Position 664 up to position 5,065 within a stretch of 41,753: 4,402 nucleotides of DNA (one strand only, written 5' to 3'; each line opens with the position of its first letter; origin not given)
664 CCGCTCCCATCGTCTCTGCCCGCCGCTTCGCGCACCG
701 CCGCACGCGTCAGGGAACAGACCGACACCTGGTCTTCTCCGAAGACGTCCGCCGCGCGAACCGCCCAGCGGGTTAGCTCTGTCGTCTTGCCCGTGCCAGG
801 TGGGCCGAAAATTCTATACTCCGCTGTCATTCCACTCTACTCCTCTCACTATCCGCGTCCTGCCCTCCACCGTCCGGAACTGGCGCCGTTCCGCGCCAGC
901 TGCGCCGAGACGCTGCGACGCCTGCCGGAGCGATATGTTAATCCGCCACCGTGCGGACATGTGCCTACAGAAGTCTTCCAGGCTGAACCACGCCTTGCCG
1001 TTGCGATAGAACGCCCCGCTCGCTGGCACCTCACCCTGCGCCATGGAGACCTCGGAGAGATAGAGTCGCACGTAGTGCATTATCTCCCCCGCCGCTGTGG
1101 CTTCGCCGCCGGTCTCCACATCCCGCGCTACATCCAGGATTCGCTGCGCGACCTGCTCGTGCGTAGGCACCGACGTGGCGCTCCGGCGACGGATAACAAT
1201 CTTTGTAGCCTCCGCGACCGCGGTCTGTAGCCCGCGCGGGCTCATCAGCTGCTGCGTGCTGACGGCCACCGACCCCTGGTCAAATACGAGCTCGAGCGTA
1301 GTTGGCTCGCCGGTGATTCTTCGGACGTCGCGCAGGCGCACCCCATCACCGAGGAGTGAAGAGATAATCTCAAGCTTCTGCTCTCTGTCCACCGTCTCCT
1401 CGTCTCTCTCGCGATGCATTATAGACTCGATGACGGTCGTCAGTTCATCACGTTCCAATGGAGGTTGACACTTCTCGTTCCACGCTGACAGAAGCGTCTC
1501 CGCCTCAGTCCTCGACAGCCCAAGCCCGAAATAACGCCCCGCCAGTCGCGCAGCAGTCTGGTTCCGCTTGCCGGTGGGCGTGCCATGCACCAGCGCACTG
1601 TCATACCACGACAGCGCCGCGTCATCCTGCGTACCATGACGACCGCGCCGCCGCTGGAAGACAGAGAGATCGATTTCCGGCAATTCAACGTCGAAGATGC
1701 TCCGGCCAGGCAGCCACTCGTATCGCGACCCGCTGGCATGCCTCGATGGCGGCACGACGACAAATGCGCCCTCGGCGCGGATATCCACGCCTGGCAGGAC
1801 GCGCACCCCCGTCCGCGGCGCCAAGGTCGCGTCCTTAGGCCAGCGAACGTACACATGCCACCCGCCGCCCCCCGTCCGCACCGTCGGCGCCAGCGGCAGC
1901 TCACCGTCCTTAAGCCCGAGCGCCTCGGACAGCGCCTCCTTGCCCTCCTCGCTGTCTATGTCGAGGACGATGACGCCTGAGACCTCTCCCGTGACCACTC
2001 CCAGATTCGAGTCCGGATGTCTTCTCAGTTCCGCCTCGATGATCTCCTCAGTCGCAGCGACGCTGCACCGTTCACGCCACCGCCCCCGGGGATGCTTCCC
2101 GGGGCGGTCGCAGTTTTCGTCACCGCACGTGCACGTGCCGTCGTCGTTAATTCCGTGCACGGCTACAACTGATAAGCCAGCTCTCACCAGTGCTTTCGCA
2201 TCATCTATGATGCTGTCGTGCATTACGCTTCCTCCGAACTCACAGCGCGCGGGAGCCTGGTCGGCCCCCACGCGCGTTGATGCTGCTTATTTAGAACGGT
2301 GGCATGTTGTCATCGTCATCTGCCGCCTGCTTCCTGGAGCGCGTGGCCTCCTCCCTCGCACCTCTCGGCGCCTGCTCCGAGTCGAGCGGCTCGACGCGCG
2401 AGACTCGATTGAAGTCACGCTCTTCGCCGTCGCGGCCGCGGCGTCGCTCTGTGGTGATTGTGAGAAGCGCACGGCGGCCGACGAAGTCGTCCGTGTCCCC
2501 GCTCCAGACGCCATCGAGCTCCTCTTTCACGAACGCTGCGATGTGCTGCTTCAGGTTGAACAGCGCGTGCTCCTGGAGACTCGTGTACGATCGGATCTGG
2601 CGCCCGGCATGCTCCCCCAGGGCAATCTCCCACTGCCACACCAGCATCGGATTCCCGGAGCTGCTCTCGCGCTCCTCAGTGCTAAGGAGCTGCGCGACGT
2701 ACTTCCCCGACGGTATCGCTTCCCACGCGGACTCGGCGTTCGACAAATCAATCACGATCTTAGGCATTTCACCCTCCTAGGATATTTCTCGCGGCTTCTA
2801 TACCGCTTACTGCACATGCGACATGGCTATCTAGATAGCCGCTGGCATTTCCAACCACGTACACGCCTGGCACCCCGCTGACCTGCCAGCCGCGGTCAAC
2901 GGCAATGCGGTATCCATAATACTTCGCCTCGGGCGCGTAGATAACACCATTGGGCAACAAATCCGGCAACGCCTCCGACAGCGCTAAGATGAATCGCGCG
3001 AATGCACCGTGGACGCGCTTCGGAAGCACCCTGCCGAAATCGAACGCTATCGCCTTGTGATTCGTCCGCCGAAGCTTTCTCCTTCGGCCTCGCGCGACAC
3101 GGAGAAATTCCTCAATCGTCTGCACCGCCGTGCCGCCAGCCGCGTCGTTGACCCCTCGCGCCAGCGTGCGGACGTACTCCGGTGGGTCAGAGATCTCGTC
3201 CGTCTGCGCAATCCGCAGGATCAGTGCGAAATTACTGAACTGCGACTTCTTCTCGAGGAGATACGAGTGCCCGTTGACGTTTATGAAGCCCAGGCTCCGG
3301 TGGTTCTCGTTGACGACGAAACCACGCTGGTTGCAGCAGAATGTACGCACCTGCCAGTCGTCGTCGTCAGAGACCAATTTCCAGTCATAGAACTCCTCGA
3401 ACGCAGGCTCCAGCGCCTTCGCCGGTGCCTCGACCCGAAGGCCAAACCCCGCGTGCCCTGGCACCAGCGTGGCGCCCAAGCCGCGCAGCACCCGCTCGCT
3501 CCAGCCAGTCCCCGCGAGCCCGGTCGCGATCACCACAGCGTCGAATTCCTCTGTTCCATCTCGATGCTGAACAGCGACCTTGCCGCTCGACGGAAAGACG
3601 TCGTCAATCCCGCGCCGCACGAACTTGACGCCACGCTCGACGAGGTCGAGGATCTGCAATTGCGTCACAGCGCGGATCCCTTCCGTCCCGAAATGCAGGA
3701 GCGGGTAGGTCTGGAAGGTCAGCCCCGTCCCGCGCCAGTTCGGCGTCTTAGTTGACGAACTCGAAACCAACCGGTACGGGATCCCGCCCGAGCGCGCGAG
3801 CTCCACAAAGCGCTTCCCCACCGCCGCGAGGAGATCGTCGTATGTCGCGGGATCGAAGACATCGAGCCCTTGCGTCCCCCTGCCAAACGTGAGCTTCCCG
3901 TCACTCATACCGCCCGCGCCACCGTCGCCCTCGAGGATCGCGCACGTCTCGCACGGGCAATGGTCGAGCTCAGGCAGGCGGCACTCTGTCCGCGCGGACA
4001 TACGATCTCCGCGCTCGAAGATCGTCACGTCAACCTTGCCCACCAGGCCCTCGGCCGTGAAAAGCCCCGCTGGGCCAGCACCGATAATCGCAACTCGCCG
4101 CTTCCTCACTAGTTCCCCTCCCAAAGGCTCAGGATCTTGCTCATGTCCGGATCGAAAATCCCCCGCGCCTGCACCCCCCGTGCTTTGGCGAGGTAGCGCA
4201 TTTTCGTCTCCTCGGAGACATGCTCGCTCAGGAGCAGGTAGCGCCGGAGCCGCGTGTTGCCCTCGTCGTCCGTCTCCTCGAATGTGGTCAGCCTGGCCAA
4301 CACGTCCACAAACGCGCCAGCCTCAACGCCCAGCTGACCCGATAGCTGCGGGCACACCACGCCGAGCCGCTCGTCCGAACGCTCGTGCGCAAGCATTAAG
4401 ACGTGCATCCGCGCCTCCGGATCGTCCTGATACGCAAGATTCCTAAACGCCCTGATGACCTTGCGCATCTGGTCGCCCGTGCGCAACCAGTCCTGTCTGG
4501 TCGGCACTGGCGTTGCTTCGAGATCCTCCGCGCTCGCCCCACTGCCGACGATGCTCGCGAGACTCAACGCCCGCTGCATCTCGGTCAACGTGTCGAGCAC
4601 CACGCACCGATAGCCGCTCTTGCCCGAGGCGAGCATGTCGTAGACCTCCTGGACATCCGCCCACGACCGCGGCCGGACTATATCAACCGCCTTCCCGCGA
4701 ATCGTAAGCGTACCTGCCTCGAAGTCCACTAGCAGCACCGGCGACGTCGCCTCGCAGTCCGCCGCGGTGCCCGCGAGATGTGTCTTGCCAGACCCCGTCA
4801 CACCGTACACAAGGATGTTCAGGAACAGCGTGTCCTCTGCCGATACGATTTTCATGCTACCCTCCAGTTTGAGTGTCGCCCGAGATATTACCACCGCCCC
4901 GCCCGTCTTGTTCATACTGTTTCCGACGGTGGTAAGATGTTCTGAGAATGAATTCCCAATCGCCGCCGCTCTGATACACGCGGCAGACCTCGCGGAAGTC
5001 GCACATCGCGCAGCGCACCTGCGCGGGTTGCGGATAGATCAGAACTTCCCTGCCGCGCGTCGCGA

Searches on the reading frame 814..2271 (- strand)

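Call 26: search_protein_families(library=phrogs, max_evalue=0.00001, proteins=[window:814-2271:-])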
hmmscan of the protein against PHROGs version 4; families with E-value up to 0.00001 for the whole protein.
window:814-2271:- (485 aa): 5 families
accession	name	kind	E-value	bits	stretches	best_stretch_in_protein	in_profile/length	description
phrog_1156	-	DNA, RNA and nucleotide metabolism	1.7e-26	94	1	23-207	15-190/855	DNA primase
phrog_695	-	DNA, RNA and nucleotide metabolism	1e-20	75.1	1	67-293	38-273/704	DNA polymerase/primase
phrog_3022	-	DNA, RNA and nucleotide metabolism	2.6e-15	56.9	1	24-188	4-165/788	DNA primase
phrog_5852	-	DNA, RNA and nucleotide metabolism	1.1e-13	52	1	83-188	131-230/242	DNA polymerase/primase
phrog_906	-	DNA, RNA and nucleotide metabolism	1.3e-12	48.3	1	85-217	109-255/872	DNA polymerase/primase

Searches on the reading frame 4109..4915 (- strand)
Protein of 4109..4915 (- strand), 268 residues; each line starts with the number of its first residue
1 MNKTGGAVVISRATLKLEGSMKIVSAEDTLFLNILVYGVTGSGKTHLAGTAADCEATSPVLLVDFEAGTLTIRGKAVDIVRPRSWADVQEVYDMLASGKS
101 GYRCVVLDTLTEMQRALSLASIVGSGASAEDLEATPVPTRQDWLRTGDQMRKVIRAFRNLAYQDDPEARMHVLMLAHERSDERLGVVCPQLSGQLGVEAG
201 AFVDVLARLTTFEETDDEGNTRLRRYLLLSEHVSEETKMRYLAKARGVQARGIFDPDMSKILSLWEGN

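Call 26: search_protein_families(library=phrogs, max_evalue=0.00001, proteins=[window:4109-4915:-])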
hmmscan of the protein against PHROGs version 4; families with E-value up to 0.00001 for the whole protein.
window:4109-4915:- (268 aa): 2 families
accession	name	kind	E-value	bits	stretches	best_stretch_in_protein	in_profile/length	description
phrog_124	-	DNA, RNA and nucleotide metabolism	3.6e-33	116.5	1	23-241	34-235/382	Sak4-like ssDNA annealing protein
phrog_1366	-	unknown function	1.9e-06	28.6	1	29-113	12-101/307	-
